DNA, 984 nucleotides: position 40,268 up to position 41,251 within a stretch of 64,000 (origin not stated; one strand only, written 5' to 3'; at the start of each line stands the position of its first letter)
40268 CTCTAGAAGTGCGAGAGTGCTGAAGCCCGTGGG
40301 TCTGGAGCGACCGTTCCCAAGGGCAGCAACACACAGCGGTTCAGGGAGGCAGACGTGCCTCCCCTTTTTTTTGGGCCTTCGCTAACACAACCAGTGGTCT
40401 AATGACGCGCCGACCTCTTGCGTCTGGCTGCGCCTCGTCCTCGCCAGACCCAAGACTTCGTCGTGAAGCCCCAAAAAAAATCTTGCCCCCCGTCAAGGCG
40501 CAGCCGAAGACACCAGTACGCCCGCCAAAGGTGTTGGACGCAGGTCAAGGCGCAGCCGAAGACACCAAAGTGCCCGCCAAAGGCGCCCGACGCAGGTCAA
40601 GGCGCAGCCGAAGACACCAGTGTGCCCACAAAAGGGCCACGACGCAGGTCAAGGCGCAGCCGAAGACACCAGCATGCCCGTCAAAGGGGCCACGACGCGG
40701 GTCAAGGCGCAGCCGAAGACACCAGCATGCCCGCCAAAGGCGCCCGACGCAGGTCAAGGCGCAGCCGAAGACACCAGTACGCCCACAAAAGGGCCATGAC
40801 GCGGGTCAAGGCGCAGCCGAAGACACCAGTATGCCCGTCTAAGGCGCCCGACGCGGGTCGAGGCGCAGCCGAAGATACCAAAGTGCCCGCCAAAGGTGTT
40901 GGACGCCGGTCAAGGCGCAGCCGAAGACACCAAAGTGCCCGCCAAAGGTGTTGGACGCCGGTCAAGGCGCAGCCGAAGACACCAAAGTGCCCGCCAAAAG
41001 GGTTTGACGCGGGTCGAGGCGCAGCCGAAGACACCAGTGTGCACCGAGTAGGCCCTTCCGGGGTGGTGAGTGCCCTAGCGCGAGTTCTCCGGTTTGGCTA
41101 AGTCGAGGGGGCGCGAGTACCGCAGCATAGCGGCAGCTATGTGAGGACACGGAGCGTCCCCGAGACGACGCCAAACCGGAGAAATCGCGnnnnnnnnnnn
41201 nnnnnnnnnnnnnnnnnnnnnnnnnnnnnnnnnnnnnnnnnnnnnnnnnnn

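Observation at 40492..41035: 52-bp minisatellite (11 copies) with two hypervariable patches, not CRISPR and not coding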

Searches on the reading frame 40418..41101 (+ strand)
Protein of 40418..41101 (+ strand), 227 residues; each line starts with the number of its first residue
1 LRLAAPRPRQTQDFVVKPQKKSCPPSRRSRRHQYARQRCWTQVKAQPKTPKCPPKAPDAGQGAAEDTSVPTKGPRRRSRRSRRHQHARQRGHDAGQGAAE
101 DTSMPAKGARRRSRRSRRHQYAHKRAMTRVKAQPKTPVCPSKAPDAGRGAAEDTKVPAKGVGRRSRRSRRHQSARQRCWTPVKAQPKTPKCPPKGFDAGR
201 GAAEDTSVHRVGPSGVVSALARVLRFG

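Call 9: search_protein_families(library=pfam, proteins=[window:40418-41101:+], max_evalue=0.01)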
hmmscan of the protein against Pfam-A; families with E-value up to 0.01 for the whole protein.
window:40418-41101:+ (227 aa): 0 families

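Call 17: find_homologous_proteins(query=window:40418-41098:+, max_evalue=0.001)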
Query window:40418-41098:+ (227 aa): 1 proteins with E <= 0.001 among 8000 candidates.
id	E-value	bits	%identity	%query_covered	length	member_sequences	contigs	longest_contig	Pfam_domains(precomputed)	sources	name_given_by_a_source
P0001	2.0e-94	334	89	83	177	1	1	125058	-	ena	-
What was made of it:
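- The only homologue among 5.8 billion proteins is the same locus (call 17).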

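Call 18: find_encoding_contigs(protein=P0001, flank=10000, max_places=10)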
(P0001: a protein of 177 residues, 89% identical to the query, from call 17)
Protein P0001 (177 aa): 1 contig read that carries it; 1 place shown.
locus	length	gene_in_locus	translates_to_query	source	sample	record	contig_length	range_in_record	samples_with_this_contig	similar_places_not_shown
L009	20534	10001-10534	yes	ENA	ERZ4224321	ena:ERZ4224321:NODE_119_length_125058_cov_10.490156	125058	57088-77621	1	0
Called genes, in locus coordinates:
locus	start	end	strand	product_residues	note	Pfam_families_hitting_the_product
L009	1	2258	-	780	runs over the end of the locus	PF12784:PDDEXK_2, PF01432:Peptidase_M3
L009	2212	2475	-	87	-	-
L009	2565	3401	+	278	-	PF12784:PDDEXK_2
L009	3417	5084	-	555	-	PF00501:AMP-binding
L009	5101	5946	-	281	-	PF01887:SAM_HAT_N, PF20257:SAM_HAT_C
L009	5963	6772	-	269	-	PF00528:BPD_transp_1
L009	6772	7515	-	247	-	-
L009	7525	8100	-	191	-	PF00293:NUDIX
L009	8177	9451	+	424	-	-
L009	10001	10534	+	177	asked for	-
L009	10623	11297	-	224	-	PF00072:Response_reg, PF00486:Trans_reg_C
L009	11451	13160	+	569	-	PF00512:HisKA, PF02518:HATPase_c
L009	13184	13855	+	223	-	PF00072:Response_reg, PF00486:Trans_reg_C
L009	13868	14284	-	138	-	-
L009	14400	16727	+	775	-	-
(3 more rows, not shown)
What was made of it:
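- A public gene caller annotated a 177-aa product over it (P0001; calls 17, 18).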
